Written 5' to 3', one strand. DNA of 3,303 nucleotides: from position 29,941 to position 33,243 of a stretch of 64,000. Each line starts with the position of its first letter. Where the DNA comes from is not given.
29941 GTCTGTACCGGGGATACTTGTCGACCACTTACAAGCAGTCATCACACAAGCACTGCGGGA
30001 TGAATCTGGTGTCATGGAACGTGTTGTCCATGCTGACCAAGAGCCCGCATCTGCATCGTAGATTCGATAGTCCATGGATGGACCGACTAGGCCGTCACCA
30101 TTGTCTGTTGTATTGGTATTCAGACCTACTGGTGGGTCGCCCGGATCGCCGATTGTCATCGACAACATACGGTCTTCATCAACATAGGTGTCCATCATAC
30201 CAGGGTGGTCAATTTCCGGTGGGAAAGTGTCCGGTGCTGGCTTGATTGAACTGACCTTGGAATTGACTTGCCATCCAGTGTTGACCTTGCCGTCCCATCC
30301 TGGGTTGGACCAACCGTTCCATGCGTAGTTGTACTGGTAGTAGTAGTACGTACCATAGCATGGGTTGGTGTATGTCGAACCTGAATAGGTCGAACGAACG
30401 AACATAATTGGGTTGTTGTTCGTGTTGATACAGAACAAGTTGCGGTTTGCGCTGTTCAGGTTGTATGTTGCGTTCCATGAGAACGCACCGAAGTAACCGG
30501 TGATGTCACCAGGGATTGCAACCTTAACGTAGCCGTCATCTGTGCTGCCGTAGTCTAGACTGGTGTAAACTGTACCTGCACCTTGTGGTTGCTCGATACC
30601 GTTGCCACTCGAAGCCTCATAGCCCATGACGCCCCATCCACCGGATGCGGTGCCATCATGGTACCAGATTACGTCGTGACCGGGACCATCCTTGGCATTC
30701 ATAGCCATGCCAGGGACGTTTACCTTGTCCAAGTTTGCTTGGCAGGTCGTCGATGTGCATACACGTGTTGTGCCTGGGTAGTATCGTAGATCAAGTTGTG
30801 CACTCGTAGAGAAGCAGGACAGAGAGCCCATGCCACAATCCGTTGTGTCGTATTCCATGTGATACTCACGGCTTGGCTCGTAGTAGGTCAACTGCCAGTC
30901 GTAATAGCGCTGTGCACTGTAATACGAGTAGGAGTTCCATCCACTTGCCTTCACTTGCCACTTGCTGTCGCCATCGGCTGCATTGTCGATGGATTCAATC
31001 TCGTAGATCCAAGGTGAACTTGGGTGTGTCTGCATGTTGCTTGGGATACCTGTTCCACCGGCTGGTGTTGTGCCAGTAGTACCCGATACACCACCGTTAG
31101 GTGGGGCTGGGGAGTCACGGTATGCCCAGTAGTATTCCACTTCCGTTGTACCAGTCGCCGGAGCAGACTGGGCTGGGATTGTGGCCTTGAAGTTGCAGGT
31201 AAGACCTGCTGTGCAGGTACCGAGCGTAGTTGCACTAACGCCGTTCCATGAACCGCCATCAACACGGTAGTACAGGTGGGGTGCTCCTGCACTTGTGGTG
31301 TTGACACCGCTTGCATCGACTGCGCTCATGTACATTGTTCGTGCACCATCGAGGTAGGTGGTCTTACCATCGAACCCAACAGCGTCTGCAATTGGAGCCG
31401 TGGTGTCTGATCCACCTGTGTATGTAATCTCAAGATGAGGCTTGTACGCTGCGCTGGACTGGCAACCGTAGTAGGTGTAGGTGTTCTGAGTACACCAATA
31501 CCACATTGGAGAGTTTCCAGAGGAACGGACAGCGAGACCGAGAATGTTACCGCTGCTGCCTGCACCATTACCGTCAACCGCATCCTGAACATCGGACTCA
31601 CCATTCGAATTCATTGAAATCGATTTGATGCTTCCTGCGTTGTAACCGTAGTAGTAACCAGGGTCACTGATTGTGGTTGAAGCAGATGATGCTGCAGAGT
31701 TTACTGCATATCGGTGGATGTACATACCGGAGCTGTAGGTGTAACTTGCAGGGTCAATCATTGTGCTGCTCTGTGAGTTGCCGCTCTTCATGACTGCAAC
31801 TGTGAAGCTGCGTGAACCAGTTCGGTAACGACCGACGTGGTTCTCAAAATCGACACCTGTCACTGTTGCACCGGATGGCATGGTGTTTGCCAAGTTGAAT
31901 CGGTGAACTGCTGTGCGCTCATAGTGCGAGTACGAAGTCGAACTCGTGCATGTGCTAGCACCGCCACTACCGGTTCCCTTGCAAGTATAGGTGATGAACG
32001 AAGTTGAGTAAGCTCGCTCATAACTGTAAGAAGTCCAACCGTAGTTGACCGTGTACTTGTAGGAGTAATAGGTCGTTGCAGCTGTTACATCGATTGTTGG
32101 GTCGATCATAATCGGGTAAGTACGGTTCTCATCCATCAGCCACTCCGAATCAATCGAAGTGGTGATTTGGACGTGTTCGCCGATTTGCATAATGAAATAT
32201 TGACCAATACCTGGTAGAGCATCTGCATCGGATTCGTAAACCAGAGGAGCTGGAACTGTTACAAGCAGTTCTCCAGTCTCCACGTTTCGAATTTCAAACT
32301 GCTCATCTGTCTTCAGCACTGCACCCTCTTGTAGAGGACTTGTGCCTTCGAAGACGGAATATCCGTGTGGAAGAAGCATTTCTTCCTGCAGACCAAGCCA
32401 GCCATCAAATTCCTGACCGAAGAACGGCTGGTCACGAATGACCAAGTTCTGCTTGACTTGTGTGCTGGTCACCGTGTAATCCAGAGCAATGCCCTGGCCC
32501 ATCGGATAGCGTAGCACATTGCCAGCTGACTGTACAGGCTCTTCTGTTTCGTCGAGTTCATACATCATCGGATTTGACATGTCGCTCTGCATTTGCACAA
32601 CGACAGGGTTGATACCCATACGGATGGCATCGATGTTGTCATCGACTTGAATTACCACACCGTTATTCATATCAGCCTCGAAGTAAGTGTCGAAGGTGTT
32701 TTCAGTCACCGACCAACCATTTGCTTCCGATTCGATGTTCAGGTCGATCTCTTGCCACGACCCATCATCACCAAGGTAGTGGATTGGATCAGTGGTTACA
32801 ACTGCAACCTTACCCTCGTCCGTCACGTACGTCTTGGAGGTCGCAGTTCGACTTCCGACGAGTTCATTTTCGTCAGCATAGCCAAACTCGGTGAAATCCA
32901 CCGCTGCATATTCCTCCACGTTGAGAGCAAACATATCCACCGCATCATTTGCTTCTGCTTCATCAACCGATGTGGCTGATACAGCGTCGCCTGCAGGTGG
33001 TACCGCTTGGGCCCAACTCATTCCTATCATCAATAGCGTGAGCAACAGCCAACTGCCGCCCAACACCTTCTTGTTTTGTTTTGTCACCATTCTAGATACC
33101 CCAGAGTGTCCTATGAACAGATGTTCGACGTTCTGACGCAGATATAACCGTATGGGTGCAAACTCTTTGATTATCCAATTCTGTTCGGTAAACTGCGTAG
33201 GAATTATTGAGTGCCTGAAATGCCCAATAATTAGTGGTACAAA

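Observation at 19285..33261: Giant 4600-aa beta-helix/cadherin-like secreted protein (halomucin-like scale)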

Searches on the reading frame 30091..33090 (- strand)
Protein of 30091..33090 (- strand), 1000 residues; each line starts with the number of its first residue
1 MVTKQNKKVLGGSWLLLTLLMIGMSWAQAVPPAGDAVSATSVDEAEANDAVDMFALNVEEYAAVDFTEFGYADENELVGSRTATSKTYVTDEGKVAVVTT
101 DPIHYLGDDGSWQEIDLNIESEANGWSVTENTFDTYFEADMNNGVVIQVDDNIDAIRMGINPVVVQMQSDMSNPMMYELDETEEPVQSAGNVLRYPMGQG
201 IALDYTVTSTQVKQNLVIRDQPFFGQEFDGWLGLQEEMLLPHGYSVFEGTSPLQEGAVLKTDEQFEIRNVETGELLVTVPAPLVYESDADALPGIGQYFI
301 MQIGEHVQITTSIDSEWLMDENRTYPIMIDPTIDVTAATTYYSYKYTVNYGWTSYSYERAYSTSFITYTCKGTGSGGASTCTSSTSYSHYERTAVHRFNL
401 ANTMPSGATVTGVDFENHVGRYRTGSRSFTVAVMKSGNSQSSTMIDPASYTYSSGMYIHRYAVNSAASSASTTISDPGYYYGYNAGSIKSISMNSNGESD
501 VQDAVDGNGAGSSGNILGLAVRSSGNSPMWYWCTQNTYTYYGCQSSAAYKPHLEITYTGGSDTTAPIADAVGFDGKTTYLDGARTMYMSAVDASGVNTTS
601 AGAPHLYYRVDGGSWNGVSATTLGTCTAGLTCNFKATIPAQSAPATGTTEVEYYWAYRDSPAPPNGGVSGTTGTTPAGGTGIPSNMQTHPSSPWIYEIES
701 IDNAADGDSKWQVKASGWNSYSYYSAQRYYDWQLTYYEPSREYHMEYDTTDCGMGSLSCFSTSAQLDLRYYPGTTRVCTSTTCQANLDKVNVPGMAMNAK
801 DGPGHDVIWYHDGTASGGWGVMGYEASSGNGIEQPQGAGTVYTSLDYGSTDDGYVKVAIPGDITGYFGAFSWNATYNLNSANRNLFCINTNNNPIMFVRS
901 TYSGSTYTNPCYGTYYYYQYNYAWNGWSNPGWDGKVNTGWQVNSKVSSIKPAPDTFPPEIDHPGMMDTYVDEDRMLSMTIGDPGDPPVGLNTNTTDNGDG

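Call 92: search_protein_families(library=pfam, alignment_id=A9, max_evalue=0.05)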
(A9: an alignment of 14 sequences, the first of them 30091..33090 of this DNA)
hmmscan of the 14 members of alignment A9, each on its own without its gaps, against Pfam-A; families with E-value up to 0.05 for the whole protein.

A. member 1, window:30091-33090:- (1000 aa): 0 families

B. families by the number of members that match (of 14 scanned): 0 families

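Call 93: search_solved_structures(query=A9, max_evalue=1)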
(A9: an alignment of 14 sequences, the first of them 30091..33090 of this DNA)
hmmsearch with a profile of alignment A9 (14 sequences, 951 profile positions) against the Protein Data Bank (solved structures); distinct sequences matched with E-value up to 1: 2.
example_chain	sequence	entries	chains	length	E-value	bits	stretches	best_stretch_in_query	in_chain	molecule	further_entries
7ok7_G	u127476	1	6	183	0.5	11.2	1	260-288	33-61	Protein unc-119 homolog B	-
7ok6_HHH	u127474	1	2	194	0.54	11.1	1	260-288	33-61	Protein unc-119 homolog B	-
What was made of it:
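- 30064..33003 (-): N-terminal conserved region of unknown fold, aa 30-1009. It holds the 'DPIHY..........' sub-domain and Tyr/Ser/Thr-rich segments. No Pfam or PDB match, even by ortholog profile (calls 92, 93).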

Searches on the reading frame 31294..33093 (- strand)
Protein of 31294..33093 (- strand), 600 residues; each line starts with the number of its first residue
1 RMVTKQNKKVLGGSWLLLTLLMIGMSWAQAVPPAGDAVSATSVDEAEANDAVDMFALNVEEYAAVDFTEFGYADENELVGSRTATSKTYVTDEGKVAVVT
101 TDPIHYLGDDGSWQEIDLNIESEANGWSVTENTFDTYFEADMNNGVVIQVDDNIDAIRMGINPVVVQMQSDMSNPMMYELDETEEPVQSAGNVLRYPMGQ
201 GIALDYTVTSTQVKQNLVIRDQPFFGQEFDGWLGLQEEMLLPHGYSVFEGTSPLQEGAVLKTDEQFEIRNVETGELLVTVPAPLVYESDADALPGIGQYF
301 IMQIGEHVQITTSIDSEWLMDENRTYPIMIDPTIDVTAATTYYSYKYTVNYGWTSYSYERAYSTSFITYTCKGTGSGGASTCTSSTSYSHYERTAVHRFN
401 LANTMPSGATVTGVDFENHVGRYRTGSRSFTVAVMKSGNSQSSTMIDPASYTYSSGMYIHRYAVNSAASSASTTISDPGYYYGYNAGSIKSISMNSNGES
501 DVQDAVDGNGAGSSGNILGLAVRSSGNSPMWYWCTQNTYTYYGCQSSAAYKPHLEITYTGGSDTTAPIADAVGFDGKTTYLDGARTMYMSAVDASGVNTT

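Call 20: search_protein_families(library=pfam, proteins=[window:31294-33093:-], max_evalue=1)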
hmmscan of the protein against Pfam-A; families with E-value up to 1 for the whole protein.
window:31294-33093:- (600 aa): 0 families

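Call 88: find_related_loci(query=A8, collection=metagenome_contigs, flank=10000)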
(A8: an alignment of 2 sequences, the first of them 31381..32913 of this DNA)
Query A8 (511 aa) in metagenome_contigs; peptide patterns used: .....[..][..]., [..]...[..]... (x = any residue, [..] = any of these).
246 stretches matched a pattern; 100 encode a relative of the query (tblastn E <= 1e-3); the best 80 are kept; 79 distinct loci.
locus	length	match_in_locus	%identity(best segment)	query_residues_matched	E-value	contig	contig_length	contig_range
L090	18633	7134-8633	52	6-507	1e-155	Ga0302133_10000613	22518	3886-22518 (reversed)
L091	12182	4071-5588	51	5-507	2e-154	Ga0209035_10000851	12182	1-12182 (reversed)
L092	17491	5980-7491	48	5-510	2e-145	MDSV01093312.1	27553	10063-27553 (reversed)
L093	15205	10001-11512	48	5-510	8e-142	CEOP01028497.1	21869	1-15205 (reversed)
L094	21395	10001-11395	34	16-510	6e-81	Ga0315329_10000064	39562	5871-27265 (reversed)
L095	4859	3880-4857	45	5-328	2e-80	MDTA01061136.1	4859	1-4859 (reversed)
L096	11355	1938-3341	34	10-507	2e-79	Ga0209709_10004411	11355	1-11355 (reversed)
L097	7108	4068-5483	32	10-507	4e-77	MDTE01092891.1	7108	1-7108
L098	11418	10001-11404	33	9-507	4e-77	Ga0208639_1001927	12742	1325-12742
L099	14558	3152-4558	32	9-507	2e-76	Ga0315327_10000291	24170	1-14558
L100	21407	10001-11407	33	9-507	4e-74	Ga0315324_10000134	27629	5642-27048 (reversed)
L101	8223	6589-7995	34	9-507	7e-74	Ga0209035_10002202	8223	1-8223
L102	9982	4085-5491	33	9-507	6e-73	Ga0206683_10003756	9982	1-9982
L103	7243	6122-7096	38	8-358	2e-71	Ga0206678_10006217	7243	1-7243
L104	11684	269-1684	32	10-507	6e-70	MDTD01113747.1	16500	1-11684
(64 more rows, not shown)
